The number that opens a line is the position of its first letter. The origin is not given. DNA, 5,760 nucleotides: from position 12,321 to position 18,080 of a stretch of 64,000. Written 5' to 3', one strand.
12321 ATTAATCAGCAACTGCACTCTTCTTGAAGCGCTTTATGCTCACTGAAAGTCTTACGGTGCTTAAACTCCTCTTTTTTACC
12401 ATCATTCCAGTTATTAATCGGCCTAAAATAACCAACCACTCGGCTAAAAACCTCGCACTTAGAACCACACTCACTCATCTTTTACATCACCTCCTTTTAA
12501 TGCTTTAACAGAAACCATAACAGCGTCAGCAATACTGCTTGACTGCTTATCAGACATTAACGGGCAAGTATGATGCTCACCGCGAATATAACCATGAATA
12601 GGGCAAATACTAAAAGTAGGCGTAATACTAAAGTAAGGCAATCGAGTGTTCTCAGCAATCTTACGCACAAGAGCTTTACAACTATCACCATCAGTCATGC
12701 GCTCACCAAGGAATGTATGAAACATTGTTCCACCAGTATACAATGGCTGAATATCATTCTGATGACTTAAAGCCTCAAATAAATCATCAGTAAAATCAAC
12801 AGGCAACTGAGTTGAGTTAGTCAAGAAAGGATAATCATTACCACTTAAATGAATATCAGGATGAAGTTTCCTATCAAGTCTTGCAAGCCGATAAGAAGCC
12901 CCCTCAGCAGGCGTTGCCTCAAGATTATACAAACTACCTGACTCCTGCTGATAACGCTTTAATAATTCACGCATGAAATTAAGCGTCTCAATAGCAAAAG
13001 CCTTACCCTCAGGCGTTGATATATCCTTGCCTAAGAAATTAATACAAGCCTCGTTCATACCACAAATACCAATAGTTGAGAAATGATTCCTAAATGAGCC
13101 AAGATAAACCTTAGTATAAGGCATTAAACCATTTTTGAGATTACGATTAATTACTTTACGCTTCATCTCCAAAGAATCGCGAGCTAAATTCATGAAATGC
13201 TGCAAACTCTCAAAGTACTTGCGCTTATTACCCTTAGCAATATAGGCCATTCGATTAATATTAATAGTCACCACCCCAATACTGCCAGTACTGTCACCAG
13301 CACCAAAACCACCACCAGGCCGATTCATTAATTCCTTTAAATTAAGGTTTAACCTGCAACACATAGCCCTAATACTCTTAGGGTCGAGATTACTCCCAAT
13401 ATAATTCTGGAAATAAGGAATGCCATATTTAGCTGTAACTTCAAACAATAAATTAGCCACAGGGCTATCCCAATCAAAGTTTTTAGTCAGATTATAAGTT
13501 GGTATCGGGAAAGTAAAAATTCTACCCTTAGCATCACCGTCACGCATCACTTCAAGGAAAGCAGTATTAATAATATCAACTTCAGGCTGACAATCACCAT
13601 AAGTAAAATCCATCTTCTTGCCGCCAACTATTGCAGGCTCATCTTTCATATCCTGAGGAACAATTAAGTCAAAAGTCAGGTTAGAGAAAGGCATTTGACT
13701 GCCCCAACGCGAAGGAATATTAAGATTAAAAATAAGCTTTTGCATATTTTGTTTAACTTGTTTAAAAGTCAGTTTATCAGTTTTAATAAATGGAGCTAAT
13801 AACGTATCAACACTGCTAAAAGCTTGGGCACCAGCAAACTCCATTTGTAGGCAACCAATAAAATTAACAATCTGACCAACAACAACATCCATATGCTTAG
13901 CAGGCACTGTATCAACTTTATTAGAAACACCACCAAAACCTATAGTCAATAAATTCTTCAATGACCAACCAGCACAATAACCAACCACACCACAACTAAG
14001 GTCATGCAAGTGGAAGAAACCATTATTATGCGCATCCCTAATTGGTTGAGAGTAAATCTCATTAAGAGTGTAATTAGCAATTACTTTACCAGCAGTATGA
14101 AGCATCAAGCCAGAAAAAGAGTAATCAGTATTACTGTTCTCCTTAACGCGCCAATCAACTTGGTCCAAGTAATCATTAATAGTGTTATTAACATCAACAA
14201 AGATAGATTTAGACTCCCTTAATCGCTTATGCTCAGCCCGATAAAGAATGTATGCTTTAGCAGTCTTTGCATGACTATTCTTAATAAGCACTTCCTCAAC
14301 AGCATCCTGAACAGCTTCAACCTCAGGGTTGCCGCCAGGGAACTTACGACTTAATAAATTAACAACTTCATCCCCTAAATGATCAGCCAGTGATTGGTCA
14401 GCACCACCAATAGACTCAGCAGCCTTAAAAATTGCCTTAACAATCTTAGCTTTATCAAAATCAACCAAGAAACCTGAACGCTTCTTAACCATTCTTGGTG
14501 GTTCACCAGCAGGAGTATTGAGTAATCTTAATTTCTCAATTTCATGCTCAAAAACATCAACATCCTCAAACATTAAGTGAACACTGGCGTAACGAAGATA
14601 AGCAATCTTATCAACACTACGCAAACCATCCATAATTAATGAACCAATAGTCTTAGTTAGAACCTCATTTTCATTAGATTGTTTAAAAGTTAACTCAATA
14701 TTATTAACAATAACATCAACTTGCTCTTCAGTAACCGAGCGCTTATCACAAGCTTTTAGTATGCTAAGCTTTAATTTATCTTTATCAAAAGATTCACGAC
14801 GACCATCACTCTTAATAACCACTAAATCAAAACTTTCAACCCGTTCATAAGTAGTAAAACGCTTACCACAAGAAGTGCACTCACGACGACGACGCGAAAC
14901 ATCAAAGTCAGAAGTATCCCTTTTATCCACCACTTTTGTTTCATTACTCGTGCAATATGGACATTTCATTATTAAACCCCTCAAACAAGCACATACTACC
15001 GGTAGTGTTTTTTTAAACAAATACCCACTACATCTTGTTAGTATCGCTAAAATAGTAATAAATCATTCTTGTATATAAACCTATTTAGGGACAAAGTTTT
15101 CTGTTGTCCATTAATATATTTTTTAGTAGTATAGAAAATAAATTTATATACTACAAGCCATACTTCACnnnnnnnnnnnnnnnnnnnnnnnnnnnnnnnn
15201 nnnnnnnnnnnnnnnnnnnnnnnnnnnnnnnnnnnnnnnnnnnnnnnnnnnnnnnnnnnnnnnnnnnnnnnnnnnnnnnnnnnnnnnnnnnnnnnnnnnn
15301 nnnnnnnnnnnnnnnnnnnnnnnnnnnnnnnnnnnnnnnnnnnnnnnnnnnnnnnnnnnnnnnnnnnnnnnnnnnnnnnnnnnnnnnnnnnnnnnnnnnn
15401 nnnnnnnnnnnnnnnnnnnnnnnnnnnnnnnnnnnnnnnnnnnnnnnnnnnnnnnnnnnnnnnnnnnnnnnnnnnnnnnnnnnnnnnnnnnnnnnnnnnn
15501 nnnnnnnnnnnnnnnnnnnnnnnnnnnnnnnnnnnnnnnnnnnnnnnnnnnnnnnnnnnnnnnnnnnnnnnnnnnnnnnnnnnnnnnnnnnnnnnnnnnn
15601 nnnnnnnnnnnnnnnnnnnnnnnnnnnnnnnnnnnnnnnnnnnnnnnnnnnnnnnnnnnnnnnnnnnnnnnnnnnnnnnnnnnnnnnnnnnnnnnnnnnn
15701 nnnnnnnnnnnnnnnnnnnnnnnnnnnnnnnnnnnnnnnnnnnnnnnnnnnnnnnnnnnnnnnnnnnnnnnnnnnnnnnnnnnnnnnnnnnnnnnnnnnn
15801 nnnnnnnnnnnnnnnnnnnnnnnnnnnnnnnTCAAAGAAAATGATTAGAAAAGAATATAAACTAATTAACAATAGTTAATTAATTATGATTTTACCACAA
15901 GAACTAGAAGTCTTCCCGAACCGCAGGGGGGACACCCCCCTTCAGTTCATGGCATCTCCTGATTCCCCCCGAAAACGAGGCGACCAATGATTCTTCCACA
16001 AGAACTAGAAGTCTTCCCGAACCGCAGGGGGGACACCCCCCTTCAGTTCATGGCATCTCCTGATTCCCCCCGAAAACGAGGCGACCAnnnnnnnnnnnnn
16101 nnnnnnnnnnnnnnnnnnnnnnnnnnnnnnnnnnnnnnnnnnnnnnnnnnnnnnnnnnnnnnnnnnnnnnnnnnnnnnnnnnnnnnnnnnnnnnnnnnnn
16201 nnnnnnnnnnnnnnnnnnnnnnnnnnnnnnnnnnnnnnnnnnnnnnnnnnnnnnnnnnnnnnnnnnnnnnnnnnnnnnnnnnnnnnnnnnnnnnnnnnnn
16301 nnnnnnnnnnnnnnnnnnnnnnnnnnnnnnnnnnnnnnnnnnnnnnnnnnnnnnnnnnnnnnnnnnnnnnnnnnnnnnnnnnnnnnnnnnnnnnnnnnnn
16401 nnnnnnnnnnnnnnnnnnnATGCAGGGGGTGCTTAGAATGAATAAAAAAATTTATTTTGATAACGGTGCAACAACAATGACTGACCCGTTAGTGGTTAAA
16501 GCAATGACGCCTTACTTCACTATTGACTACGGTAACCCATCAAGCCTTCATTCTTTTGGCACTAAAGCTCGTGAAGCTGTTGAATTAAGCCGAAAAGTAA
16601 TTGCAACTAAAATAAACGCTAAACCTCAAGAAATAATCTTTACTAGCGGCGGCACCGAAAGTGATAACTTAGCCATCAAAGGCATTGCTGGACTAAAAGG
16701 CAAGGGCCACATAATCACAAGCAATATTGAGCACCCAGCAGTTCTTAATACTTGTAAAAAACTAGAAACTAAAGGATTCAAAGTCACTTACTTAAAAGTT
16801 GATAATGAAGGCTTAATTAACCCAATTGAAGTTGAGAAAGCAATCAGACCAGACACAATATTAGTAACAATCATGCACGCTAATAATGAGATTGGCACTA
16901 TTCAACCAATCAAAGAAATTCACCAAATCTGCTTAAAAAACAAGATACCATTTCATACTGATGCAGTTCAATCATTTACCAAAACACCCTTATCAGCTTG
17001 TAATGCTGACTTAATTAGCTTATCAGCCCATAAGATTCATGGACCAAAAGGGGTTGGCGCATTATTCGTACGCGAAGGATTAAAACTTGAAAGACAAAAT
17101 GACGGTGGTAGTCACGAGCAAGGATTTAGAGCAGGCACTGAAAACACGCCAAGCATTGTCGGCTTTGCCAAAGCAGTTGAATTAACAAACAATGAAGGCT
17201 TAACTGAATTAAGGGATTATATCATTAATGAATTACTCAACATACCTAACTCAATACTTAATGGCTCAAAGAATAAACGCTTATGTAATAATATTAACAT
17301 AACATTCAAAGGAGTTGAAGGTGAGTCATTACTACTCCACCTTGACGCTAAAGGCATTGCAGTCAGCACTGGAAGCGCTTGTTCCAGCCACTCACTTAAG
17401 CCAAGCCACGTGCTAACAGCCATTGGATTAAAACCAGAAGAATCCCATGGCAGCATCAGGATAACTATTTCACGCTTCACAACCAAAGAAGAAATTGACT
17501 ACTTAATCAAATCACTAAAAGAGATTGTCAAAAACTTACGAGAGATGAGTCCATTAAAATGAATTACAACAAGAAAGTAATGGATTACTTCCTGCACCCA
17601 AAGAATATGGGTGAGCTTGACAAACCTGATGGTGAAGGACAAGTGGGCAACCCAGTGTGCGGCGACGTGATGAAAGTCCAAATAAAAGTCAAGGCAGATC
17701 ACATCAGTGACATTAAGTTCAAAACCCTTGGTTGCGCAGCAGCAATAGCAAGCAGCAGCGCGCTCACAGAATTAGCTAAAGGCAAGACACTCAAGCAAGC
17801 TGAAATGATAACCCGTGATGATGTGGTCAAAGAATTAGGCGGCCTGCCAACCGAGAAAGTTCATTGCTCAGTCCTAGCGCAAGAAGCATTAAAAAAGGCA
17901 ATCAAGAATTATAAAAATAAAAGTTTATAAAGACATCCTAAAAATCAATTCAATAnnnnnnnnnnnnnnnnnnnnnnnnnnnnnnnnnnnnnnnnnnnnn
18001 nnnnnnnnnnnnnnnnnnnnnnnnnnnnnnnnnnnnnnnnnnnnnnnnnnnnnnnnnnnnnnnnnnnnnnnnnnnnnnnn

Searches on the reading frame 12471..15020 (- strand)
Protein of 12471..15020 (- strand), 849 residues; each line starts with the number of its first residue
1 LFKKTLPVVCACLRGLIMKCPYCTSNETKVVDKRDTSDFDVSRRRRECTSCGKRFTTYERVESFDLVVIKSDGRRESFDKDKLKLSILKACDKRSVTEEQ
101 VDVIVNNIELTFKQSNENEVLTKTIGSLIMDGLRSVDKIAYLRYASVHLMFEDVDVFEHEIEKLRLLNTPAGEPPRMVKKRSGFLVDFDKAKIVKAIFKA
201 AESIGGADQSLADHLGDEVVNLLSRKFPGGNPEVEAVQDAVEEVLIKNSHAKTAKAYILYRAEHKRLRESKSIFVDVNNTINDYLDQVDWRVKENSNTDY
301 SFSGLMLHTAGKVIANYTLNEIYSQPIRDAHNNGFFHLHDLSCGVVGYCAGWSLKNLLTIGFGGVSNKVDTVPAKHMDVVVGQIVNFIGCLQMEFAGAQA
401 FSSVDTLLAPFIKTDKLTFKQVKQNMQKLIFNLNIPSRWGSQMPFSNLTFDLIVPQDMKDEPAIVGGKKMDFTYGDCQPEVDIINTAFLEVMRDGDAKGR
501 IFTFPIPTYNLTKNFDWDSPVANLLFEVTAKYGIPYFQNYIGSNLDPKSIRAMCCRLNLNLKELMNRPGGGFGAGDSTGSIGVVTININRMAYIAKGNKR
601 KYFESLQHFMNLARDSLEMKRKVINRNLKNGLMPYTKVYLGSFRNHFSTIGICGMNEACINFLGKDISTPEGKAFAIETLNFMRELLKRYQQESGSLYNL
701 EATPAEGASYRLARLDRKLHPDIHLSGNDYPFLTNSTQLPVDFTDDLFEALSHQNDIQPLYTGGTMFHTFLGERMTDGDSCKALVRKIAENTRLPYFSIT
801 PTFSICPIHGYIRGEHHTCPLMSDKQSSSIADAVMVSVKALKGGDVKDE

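Call 48: search_protein_families(library=pfam, proteins=[window:12471-15020:-], max_evalue=0.001)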
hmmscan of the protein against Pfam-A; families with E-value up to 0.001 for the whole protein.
window:12471-15020:- (849 aa): 3 families
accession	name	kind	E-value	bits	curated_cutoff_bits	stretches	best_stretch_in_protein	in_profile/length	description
PF13597.11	NRDD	-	3e-161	538.3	26.2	1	294-820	1-525/562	Anaerobic ribonucleoside-triphosphate reductase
PF03477.21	ATP-cone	-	2.4e-38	131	25.8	2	177-266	2-88/88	ATP cone domain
PF22811.2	Zn_ribbon_NrdR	-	3.3e-16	59.4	27.2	1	18-59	1-42/42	Transcriptional repressor NrdR-like, N-terminal domain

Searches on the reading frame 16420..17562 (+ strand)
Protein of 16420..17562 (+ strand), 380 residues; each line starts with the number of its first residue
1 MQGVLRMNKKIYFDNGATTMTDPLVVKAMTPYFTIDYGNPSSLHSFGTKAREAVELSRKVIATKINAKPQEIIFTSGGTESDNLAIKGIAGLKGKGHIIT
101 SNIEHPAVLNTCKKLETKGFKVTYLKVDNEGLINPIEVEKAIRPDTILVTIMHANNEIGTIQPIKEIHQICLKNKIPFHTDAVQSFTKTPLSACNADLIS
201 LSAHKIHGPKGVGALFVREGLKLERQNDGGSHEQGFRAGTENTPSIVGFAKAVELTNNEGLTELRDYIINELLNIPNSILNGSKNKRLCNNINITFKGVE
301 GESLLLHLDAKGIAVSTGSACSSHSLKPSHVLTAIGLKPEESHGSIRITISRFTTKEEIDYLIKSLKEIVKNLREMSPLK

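Call 48: search_protein_families(library=pfam, proteins=[window:16420-17562:+], max_evalue=0.001)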
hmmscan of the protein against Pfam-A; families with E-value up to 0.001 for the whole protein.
window:16420-17562:+ (380 aa): 4 families
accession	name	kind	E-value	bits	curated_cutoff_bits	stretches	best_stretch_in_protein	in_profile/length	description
PF00266.25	Aminotran_5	-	1.7e-83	281.1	21.5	1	11-362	1-371/371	Aminotransferase class-V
PF01212.27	Beta_elim_lyase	-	5e-07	29.8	27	1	70-182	48-169/288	Beta-eliminating lyase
PF01041.23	DegT_DnrJ_EryC1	-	3.2e-06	27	19.8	1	71-187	41-151/360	DegT/DnrJ/EryC1/StrS aminotransferase family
PF00155.27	Aminotran_1_2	-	0.00012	21.8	19.7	1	63-179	53-184/361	Aminotransferase class I and II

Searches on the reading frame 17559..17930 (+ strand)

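Call 48: search_protein_families(library=pfam, proteins=[window:17559-17930:+], max_evalue=0.001)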
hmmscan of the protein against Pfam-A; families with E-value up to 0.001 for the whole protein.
window:17559-17930:+ (123 aa): 1 family
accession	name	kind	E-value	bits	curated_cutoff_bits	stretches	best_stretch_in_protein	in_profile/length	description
PF01592.21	NifU_N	-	5.4e-48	162.8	22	1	3-122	2-124/127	NifU-like N terminal domain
